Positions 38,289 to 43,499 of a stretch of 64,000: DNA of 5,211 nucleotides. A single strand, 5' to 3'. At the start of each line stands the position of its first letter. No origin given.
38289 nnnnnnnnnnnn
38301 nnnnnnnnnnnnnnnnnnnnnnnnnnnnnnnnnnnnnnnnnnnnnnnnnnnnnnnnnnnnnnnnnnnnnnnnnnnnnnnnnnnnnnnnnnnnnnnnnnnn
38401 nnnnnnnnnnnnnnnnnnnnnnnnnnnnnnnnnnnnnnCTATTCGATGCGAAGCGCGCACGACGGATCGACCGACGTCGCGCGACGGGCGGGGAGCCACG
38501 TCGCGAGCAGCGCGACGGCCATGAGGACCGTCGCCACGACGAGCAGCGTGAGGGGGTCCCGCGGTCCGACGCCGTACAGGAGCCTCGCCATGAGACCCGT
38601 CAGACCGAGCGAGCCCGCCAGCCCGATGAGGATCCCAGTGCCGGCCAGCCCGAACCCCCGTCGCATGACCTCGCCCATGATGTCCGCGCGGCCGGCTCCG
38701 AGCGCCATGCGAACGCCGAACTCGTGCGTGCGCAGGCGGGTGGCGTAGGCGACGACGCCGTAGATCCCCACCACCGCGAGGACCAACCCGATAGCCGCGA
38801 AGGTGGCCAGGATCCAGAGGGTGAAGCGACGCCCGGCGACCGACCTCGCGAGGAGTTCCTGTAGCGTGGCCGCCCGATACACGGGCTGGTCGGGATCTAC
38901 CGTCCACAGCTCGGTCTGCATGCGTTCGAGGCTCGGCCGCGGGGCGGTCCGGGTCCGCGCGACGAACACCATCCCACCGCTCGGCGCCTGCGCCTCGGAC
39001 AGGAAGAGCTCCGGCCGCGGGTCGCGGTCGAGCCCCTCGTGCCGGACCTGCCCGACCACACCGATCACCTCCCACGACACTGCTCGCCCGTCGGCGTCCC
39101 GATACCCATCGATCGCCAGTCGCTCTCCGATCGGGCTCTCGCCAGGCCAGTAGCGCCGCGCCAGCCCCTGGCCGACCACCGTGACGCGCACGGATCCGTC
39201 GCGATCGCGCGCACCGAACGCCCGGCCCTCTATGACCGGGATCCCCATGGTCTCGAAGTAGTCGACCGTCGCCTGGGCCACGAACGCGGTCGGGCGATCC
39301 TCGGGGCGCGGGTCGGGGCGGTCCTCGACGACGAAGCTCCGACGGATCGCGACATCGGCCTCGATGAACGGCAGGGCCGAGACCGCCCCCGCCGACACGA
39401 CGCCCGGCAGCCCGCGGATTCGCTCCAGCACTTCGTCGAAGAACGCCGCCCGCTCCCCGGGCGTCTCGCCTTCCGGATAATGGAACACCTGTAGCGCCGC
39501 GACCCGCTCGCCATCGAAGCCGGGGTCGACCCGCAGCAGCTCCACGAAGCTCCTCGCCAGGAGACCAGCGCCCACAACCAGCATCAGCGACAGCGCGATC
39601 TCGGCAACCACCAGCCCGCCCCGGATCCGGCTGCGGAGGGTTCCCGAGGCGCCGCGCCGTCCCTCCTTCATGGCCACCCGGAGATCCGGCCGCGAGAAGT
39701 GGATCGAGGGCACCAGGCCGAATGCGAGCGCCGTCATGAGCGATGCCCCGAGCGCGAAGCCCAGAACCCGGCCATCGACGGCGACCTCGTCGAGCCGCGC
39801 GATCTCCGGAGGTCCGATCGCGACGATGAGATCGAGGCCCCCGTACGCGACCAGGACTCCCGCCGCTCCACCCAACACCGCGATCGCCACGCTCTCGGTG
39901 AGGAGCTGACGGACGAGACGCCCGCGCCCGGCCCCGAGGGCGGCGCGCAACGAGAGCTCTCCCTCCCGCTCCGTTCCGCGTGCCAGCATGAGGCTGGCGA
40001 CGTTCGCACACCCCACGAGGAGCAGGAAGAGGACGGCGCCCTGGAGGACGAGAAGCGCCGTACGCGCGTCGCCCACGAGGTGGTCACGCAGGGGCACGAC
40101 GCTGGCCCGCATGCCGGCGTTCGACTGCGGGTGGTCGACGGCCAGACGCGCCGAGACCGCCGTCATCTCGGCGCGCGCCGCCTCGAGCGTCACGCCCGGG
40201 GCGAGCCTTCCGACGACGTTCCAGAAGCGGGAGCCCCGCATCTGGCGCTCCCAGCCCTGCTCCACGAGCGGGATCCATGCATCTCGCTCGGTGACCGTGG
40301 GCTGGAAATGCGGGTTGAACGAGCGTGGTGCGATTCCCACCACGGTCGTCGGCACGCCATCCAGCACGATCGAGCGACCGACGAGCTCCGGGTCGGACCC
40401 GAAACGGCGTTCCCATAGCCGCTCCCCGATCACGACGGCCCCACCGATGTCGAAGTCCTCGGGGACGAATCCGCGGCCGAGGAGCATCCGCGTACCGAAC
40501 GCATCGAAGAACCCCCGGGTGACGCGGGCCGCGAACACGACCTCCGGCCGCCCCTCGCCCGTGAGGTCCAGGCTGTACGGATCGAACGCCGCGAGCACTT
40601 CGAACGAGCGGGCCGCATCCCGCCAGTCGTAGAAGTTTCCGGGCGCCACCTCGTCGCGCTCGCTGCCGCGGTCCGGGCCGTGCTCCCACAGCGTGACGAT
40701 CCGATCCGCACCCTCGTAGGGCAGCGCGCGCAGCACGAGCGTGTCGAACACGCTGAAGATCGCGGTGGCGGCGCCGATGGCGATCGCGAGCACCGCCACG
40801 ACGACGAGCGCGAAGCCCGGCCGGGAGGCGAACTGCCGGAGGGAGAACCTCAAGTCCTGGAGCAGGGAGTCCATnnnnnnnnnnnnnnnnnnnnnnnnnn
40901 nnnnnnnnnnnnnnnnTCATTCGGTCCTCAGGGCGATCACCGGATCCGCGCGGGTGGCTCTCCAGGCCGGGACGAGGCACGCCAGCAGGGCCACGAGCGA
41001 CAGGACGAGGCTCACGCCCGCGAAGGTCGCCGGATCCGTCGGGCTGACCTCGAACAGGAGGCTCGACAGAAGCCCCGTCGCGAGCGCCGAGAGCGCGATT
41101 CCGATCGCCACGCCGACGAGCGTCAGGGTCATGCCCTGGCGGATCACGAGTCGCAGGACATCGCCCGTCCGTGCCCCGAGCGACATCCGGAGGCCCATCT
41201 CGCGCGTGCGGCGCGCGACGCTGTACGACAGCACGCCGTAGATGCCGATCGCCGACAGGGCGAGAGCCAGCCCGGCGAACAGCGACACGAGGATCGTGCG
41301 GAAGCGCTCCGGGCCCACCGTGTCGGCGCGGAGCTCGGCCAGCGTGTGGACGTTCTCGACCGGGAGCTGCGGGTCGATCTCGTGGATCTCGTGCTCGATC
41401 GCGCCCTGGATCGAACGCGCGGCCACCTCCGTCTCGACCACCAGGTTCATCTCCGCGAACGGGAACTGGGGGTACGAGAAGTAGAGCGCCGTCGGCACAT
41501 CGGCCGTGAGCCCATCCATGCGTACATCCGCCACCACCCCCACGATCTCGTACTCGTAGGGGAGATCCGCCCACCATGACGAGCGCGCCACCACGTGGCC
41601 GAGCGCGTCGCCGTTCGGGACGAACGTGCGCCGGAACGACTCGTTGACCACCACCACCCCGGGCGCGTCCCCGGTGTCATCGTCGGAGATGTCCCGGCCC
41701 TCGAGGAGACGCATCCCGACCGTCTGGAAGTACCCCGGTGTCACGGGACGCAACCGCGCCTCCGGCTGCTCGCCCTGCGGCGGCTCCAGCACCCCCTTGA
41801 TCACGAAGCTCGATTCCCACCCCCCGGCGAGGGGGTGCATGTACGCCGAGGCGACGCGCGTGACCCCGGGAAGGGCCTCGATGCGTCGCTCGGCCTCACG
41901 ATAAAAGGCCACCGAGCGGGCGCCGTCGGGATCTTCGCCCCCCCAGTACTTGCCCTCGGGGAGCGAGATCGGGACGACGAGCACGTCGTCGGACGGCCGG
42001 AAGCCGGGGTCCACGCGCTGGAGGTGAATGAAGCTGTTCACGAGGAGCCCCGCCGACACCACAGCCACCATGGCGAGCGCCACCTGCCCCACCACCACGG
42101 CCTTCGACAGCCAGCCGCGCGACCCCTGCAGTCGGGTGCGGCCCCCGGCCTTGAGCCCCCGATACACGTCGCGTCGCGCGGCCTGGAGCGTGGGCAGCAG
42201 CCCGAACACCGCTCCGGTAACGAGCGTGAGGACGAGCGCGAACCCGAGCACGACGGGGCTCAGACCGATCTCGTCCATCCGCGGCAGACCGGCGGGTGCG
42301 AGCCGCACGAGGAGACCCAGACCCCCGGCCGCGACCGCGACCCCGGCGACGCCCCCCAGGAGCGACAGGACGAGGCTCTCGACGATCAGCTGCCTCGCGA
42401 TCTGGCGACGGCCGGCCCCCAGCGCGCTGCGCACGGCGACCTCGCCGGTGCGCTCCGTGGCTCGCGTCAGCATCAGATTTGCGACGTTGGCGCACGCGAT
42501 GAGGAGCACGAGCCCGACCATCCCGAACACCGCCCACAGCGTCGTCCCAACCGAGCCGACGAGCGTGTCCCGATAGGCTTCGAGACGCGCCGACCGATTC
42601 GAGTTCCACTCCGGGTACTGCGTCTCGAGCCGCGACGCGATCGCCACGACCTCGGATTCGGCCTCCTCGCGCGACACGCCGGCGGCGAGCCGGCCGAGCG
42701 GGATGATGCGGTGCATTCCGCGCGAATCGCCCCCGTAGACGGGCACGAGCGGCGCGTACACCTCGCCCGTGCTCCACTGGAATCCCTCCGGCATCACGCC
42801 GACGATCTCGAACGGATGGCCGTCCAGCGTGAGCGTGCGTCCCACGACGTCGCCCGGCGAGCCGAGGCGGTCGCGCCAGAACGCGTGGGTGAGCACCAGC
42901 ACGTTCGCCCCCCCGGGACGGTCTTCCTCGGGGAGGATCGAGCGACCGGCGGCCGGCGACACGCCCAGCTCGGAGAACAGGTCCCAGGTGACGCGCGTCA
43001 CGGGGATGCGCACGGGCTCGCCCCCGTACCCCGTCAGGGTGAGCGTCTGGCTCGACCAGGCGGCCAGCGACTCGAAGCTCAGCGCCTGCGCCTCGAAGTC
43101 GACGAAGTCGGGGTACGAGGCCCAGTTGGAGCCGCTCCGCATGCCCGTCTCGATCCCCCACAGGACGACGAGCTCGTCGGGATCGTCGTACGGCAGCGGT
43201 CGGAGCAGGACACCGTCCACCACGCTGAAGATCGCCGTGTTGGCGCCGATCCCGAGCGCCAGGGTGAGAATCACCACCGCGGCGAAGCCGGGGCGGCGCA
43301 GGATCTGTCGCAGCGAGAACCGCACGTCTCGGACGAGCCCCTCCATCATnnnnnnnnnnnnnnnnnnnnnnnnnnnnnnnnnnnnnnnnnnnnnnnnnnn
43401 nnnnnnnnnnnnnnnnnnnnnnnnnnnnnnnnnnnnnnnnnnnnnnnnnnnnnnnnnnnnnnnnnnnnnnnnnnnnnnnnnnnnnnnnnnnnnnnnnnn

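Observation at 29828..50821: A ~21-kb same-strand cluster joins a sigma54 promoter, one HlyD adaptor, two ABC ATPases, six tandem duplicated MacB-type permeases and an NtrC/NtrB-type two-component system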

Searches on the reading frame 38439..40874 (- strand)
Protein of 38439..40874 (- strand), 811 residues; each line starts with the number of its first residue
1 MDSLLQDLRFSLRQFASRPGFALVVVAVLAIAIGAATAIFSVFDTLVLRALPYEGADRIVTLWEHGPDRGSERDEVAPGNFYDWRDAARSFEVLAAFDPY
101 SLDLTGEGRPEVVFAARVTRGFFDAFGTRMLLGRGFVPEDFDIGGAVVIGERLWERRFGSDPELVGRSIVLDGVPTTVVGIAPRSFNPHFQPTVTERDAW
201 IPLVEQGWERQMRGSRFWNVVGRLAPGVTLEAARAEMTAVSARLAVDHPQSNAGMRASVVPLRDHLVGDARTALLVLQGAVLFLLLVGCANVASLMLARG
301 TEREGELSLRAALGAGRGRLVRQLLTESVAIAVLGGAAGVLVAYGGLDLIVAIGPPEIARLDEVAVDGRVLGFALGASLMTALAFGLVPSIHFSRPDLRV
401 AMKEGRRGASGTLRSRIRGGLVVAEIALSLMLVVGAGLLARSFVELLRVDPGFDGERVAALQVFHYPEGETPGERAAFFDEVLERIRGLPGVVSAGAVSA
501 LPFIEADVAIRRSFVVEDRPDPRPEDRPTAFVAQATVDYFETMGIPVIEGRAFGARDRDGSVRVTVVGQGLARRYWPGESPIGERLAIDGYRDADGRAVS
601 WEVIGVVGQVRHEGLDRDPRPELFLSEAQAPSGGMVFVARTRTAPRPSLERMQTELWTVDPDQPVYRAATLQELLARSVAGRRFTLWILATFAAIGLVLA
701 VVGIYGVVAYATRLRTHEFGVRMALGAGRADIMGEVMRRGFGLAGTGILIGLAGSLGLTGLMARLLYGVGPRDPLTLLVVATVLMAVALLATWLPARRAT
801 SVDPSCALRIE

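Call 7: search_protein_families(library=pfam, proteins=[window:38439-40874:-], max_evalue=0.001)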
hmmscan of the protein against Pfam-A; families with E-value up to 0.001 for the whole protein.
window:38439-40874:- (811 aa): 2 families
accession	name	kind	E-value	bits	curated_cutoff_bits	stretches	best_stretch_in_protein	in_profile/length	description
PF12704.14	MacB_PCD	-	2.8e-34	119.7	27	2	25-239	4-206/207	MacB-like periplasmic core domain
PF02687.27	FtsX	-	7.3e-22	78.1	25.5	2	691-803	2-119/120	FtsX-like permease C-terminal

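Call 9: search_protein_families(library=ncbifam, proteins=[window:38439-40874:-], max_evalue=0.00001)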
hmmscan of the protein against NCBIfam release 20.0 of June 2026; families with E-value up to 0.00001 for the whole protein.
window:38439-40874:- (811 aa): 2 families
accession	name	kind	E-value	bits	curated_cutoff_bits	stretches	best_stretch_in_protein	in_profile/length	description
TIGR03434.1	ADOP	subfamily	3.5e-270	898.6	622.3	1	4-811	1-803/803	ADOP family duplicated permease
NF007826.0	PRK10535.1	equivalog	1.4e-22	79.8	966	2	116-395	370-638/648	macrolide ABC transporter ATP-binding protein/permease MacB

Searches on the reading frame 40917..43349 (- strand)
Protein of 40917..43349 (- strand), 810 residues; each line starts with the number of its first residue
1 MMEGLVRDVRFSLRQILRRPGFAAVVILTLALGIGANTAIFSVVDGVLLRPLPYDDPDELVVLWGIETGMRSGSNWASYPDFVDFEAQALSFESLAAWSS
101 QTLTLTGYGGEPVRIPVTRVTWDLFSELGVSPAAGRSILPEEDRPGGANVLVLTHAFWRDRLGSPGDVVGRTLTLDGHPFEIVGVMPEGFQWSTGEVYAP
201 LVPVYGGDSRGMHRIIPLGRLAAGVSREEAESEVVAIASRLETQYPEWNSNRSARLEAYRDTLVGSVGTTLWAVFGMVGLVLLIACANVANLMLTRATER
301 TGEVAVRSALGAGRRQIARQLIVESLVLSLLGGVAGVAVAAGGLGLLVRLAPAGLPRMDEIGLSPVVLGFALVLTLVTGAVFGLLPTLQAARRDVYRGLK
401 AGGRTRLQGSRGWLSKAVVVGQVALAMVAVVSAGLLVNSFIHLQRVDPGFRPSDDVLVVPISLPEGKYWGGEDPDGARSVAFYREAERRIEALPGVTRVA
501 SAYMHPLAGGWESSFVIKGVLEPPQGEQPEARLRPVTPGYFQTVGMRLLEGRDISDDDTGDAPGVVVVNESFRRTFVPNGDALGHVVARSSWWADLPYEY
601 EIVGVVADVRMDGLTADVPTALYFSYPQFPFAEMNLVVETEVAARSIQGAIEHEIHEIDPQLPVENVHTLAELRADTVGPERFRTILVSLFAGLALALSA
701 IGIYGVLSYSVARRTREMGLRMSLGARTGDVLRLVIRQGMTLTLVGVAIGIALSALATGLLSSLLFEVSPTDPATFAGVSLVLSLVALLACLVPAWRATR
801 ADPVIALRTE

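Call 7: search_protein_families(library=pfam, proteins=[window:40917-43349:-], max_evalue=0.001)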
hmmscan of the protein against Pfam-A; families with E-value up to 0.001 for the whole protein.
window:40917-43349:- (810 aa): 2 families
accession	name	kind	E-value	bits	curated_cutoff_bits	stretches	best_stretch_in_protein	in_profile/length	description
PF12704.14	MacB_PCD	-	4.9e-35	122.1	27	2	24-235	2-205/207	MacB-like periplasmic core domain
PF02687.27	FtsX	-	1.1e-29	103.3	25.5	2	690-803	2-120/120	FtsX-like permease C-terminal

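Call 9: search_protein_families(library=ncbifam, proteins=[window:40917-43349:-], max_evalue=0.00001)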
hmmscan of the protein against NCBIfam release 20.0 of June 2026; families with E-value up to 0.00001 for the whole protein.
window:40917-43349:- (810 aa): 3 families
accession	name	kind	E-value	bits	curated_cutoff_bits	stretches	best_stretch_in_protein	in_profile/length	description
TIGR03434.1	ADOP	subfamily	4.7e-274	911.4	622.3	1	5-810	1-803/803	ADOP family duplicated permease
NF007826.0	PRK10535.1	equivalog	2.4e-36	125.2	966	2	108-394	360-640/648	macrolide ABC transporter ATP-binding protein/permease MacB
TIGR02212.1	lolCE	equivalog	6.7e-08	31.9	362.45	0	690-810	271-411/411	lipoprotein-releasing ABC transporter permease subunit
